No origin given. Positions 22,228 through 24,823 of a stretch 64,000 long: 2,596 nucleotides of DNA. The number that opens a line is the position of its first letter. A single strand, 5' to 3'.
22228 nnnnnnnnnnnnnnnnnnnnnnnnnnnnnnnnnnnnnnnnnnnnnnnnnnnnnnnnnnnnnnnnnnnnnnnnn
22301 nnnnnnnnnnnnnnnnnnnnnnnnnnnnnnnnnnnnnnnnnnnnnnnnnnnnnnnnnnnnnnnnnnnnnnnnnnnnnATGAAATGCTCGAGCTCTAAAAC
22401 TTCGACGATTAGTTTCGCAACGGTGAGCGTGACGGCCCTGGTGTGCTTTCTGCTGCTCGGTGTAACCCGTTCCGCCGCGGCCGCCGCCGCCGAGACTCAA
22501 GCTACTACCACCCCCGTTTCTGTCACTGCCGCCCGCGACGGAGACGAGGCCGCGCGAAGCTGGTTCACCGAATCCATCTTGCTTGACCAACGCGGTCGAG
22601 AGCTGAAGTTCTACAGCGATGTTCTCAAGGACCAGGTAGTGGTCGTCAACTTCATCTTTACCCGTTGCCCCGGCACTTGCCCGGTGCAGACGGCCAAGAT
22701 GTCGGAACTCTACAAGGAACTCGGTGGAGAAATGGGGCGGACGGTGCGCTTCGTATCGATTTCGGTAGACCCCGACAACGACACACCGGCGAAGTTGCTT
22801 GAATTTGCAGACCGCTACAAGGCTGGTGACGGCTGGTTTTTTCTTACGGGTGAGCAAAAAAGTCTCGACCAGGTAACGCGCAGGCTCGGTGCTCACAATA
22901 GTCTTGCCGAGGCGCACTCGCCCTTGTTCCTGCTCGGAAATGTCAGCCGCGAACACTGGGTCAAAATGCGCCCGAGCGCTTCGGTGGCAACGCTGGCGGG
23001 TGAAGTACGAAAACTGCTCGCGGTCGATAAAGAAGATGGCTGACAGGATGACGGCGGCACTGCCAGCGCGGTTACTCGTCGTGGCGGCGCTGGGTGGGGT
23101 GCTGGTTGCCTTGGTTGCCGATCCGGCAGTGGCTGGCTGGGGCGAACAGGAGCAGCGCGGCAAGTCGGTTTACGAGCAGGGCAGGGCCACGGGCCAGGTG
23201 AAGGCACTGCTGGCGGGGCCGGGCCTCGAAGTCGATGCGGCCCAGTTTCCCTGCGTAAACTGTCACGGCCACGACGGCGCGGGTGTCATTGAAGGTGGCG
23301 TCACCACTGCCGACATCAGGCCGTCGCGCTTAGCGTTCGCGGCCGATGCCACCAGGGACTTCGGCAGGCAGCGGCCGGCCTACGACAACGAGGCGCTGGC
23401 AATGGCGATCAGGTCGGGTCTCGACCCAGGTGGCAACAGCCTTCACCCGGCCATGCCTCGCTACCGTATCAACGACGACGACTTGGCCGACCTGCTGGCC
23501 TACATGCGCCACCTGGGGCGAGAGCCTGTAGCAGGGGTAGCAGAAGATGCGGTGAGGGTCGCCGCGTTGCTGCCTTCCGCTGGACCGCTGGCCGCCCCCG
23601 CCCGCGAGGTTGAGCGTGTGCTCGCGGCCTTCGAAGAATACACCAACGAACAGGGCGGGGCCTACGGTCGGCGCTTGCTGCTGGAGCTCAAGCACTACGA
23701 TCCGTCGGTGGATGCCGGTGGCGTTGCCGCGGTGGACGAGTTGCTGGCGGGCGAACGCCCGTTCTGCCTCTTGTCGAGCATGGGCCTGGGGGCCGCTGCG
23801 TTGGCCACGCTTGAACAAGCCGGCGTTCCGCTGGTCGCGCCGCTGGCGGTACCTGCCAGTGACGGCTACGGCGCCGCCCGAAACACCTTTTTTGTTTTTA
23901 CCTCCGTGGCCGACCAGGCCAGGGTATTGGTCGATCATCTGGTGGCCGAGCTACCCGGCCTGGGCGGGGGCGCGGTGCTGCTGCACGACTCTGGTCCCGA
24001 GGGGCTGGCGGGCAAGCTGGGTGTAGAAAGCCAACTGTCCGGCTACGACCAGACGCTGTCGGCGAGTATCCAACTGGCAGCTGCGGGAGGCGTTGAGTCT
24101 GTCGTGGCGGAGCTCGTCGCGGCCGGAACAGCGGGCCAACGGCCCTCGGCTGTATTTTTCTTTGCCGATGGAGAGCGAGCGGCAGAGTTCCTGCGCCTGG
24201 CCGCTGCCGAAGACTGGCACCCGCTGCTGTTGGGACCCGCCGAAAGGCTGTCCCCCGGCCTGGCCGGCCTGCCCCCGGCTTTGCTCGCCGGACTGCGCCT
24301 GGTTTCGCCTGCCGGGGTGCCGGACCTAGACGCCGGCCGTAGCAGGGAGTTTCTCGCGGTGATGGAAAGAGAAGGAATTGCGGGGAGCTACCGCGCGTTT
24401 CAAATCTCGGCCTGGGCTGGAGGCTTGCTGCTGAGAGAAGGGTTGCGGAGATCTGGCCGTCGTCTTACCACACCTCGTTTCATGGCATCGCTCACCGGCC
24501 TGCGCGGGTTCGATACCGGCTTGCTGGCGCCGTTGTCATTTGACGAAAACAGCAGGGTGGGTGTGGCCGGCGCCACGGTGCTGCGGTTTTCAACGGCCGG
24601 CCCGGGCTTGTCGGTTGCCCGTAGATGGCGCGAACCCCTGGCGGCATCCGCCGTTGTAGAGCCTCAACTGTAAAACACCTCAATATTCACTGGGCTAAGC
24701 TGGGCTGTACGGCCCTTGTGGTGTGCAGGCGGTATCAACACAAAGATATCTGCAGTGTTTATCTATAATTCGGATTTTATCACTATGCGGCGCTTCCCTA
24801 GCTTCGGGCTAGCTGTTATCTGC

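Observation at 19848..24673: Translationally coupled Cu/heme accessory operon: YVTN propeller, SCO1, SCO1 and a cytochrome c-PBP fusion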

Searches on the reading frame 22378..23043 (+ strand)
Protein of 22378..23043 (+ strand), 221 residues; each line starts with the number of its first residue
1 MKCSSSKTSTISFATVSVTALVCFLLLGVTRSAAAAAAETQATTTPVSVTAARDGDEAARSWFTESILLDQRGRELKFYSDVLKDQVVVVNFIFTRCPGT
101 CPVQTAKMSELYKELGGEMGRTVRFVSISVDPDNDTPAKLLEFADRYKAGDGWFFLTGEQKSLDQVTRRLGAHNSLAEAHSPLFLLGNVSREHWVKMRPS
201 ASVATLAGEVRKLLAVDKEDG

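Call 8: search_protein_families(library=pfam, proteins=[window:22378-23043:+], max_evalue=0.01)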
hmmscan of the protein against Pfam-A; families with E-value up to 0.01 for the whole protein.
window:22378-23043:+ (221 aa): 3 families
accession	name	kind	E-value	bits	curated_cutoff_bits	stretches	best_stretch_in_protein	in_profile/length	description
PF02630.20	SCO1-SenC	-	4.7e-20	72.3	22.8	1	68-175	6-108/134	SCO1/SenC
PF00578.27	AhpC-TSA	-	0.00017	21.9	26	1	69-148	11-81/124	AhpC/TSA family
PF08534.16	Redoxin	-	0.0041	17.4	26.6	1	79-162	23-97/148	Redoxin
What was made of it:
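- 22378..23043 (+): SCO-B, an SCO1/SenC protein of 221 aa with an N-terminal hydrophobic anchor, a CPGTC motif and a distal His. It is the position-2 paralogue. PF02630 at 72.3 bits (call 8).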

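Call 10: search_protein_families(library=ncbifam, proteins=[window:22378-23043:+], max_evalue=0.01)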
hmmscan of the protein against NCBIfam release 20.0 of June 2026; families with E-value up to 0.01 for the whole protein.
window:22378-23043:+ (221 aa): 0 families

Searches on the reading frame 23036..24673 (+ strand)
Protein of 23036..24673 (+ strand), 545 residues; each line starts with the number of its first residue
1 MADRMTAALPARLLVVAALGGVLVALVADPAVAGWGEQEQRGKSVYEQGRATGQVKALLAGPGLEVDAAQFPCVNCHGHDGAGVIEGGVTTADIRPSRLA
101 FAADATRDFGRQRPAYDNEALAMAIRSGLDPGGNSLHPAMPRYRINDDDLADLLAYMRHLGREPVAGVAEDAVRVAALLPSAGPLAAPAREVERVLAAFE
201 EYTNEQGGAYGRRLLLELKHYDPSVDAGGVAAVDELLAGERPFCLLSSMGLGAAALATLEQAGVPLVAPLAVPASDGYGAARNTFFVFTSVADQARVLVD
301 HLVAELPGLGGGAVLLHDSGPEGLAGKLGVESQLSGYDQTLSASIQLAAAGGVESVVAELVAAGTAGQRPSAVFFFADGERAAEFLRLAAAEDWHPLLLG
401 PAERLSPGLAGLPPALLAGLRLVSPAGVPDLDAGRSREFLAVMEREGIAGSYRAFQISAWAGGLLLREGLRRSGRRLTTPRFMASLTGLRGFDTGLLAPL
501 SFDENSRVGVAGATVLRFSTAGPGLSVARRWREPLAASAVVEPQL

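Call 8: search_protein_families(library=pfam, proteins=[window:23036-24673:+], max_evalue=0.01)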
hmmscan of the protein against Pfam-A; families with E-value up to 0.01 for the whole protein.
window:23036-24673:+ (545 aa): 3 families
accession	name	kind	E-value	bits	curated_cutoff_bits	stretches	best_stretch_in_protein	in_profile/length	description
PF13458.12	Peripla_BP_6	-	5.8e-26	92.4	31.7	1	173-519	2-339/343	Periplasmic binding protein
PF00034.26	Cytochrom_C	-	2.1e-06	29.4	21.3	1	73-160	12-89/90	Cytochrome c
PF13442.11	Cytochrome_CBB3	-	0.0014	19.4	27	1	73-157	14-68/68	Cytochrome C oxidase, cbb3-type, subunit III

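Call 10: search_protein_families(library=ncbifam, proteins=[window:23036-24673:+], max_evalue=0.01)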
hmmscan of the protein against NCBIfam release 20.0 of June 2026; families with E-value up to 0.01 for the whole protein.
window:23036-24673:+ (545 aa): 0 families

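Call 34: search_solved_structures(query=window:23036-24673:+, max_evalue=0.01)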
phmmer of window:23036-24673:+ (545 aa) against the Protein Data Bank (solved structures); distinct sequences matched with E-value up to 0.01: 4.
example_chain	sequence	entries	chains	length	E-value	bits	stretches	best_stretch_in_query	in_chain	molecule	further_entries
3lop_A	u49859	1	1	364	4.4e-08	35.8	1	174-523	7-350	Substrate binding periplasmic protein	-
8hdd_B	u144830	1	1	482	6.4e-05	25.3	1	69-184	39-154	Glucose dehydrogenase beta subunit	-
4evq_A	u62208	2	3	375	7.3e-05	25.1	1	171-477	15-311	Putative ABC transporter subunit, substrate-binding component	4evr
4n0q_A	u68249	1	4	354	0.0001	24.6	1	173-323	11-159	Leu/Ile/Val-binding protein homolog 3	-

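Call 63: find_homologous_proteins(query=A2, max_evalue=1e-10)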
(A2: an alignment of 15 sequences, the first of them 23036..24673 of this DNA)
Query A2 (15 sequences) (545 aa, profile of the alignment): 5 proteins with E <= 1e-10 among 8000 candidates.
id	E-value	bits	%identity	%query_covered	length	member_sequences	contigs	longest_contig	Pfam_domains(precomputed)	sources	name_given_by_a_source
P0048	1.1e-172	594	100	96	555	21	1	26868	PF13458.13,PF00034.27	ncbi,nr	ncbi:MAG TPA: c-type cytochrome, partial [Deltaproteobacteria bacterium]|nr:c-type cytochrome [Delta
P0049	4.2e-165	569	87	99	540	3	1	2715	PF13458.13,PF00034.27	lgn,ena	-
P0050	4.2e-159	549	36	91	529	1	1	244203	PF13458.13,PF00034.27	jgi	jgi:ABC-type branched-subunit amino acid transport system substrate-binding protein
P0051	4.9e-158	545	39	92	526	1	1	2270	PF13458.13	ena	-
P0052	8.0e-147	508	34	91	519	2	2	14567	PF13433.13,PF13458.13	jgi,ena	-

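Call 64: find_encoding_contigs(protein=P0050, flank=10000, max_places=1)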
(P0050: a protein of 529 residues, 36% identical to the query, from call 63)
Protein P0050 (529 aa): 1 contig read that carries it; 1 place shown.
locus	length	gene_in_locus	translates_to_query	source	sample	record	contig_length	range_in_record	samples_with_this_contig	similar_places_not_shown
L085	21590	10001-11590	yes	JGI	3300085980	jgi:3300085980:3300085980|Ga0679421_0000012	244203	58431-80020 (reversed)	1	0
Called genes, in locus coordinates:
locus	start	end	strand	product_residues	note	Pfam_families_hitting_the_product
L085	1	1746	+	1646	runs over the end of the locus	-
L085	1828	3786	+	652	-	PF02239:Cytochrom_D1 (weak), PF10282:Lactonase (faint), PF22494:choice_anch_I (faint)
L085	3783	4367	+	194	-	PF00578:AhpC-TSA, PF02630:SCO1-SenC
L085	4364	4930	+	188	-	PF02630:SCO1-SenC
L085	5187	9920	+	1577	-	-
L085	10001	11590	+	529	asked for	PF00034:Cytochrom_C (weak), PF13458:Peripla_BP_6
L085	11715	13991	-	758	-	-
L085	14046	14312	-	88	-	-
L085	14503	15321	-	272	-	PF00497:SBP_bac_3, PF10613:Lig_chan-Glu_bd (weak)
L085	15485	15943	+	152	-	PF00571:CBS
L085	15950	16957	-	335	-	PF20943:DUF4785_3rd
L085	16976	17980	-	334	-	-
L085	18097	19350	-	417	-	PF00990:GGDEF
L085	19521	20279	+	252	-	-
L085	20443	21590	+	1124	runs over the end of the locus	PF13374:TPR_10 (faint), PF13424:TPR_12 (weak), PF17874:TPR_MalT (weak), PF07719:TPR_2 (faint), PF13424:TPR_12, PF00515:TPR_1 (weak), PF13424:TPR_12, PF12770:CHAT, +2 more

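Call 65: find_encoding_contigs(protein=P0052, flank=10000, max_places=2)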
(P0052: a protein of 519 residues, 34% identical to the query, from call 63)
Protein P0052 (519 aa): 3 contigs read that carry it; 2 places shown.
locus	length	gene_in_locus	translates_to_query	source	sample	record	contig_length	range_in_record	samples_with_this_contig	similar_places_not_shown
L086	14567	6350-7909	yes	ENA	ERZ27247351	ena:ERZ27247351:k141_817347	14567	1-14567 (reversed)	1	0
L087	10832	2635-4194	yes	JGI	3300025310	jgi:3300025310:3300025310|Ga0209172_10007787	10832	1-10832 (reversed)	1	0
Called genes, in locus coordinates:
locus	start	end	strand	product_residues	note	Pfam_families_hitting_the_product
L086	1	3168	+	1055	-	?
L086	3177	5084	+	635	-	PF13115:YtkA (faint), PF02239:Cytochrom_D1, PF10282:Lactonase (faint), PF21783:YNCE (faint), PF25174:Beta-prop_THOC3 (weak)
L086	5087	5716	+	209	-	PF02630:SCO1-SenC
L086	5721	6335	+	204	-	PF02630:SCO1-SenC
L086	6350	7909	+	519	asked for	PF13433:Peripla_BP_5 (weak), PF13458:Peripla_BP_6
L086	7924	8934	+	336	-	PF13623:SurA_N_2, PF13624:SurA_N_3, PF13145:Rotamase_2, PF13616:Rotamase_3, PF00639:Rotamase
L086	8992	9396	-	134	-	-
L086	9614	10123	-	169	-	-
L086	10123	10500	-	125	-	PF07963:N_methyl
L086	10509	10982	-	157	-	PF07963:N_methyl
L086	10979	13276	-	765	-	PF13428:TPR_14 (faint), PF07660:STN, PF03958:Secretin_N, PF00263:Secretin, PF00963:Cohesin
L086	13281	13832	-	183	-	-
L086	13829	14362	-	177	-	-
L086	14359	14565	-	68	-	?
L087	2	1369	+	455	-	?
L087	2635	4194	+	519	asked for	PF13433:Peripla_BP_5 (weak), PF13458:Peripla_BP_6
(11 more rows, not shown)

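Call 81: predict_structure(alignment_id=A4)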
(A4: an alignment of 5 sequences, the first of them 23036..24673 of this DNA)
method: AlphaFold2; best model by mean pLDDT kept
length: 545 residues; sequences in the alignment: 5
mean_pLDDT: 66.4   pTM: 0.56
mean pLDDT of the five models: 66.4, 66.2, 66.0, 62.9, 59.7
residues with pLDDT >= 90: 80; 70-90: 207; 50-70: 95; < 50: 163
segments of 3 or more residues with pLDDT < 50: 1-9, 11-14, 19-33, 47-50, 54-65, 68-144, 270-288, 503-510, 534-545
pLDDT, mean of each block of 10 residues (from residue 1): 40 49 39 60 57 48 46 35 29 32 32 36 40 34 54 61 72 91 79 93 87 91 78 88 82 73 71 32 44 84 75 87 87 87 88 90 68 91 94 91 80 84 70 74 87 77 86 73 68 67 46 73 70 41 24
secondary structure, 60 per line:
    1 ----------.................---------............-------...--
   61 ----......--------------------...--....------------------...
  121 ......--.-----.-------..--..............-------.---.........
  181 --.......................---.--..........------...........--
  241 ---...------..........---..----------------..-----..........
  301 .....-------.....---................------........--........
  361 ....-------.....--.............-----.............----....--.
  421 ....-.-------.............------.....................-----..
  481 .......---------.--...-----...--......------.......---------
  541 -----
elements in order: H11-27 H37-48 E56-58 E65-67 H96-99 H118-126 H147-160 E172-180 H183-205 E212-221 H228-238 E244-246 H253-262 H291-305 E313-317 H321-336 E343-346 H347-350 H353-364 E372-376 H379-391 E397-401 H402-409 H414-417 E420-424 H434-446 H453-473 H479-487 E500-502 E508-510 E513-518 E525-531

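Call 83: fold_search(model_id=the predicted structure, library=pdb)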
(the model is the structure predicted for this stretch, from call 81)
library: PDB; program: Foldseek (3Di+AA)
matches with E <= 10: 1504; with E <= 0.001: 1022
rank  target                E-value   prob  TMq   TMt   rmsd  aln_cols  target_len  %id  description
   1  3lop                  3.2e-16  1.00  0.48  0.70   5.3       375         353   22  Crystal structure of substrate-binding periplasmic protein (Pbp) from Ralstonia solanacearum (released 2010-02-23)
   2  4n0q_A                4.2e-15  1.00  0.47  0.70   5.3       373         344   18  Crystal Structure of an ABC transporter, substrate-binding protein from Brucella melitensis 16M in complex with L-Leuc (released 2013-11-06)
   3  4n03                  9.1e-15  1.00  0.50  0.66   5.4       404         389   15  Fatty acid ABC transporter substrate-binding protein from Thermomonospora curvata (released 2013-10-16)
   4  4n0q_B                1.1e-14  1.00  0.47  0.70   5.5       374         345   18  Crystal Structure of an ABC transporter, substrate-binding protein from Brucella melitensis 16M in complex with L-Leuc (released 2013-11-06)
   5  4evq_B                3.4e-14  1.00  0.48  0.67   4.9       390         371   18  Crystal structure of ABC transporter from R. palustris - solute binding protein (RPA0668) in complex with 4-hydroxyben (released 2012-05-23)
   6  4evq_A                4.0e-14  1.00  0.48  0.69   4.8       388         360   19  Crystal structure of ABC transporter from R. palustris - solute binding protein (RPA0668) in complex with 4-hydroxyben (released 2012-05-23)
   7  4kv7                  6.2e-14  1.00  0.48  0.67   5.6       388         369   18  The crystal structure of a possible leucine/isoleucine/valine-binding protein from Rhodopirellula baltica SH 1 (released 2013-06-05)
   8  4q6w_B                1.4e-13  1.00  0.48  0.66   5.6       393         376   14  Crystal Structure of Periplasmic Binding Protein type 1 from Bordetella pertussis Tohama I complexed with 3-Hydroxy Be (released 2014-07-02)
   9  1qnl                  1.5e-13  1.00  0.50  0.70   5.1       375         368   15  AMIDE RECEPTOR/NEGATIVE REGULATOR OF THE AMIDASE OPERON OF PSEUDOMONAS AERUGINOSA (AMIC) COMPLEXED WITH BUTYRAMIDE (released 1999-12-23)
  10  1pea                  1.8e-13  1.00  0.50  0.70   5.3       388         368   16  AMIDE RECEPTOR/NEGATIVE REGULATOR OF THE AMIDASE OPERON OF PSEUDOMONAS AERUGINOSA (AMIC) COMPLEXED WITH ACETAMIDE (released 1996-04-03)
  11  3hut                  2.1e-13  1.00  0.50  0.75   4.5       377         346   17  Crystal structure of a putative branched-chain amino acid ABC transporter from Rhodospirillum rubrum (released 2009-06-30)
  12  7s6e_B                2.7e-13  1.00  0.49  0.64   6.1       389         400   16  Crystal structure of UrtA from Synechococcus CC9311 in complex with urea and calcium (released 2021-10-13)
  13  7s6e_A                3.6e-13  1.00  0.50  0.65   5.0       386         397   15  Crystal structure of UrtA from Synechococcus CC9311 in complex with urea and calcium (released 2021-10-13)
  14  4q6w_A                4.3e-13  1.00  0.48  0.66   5.6       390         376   14  Crystal Structure of Periplasmic Binding Protein type 1 from Bordetella pertussis Tohama I complexed with 3-Hydroxy Be (released 2014-07-02)
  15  3td9                  7.4e-13  1.00  0.46  0.67   5.7       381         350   15  Crystal structure of a Leucine binding protein LivK (TM1135) from Thermotoga maritima MSB8 at 1.90 A resolution (released 2011-09-07)
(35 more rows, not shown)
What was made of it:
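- On Type I periplasmic binding protein of an ABC transporter (Peripla_BP_6): Foldseek matches 3lop, 4n0q, 4evq and AmiC with target TM-scores of about 0.7 (call 83).
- Tried and rejected: The cytochrome domain of that model was of low confidence (calls 81, 83).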
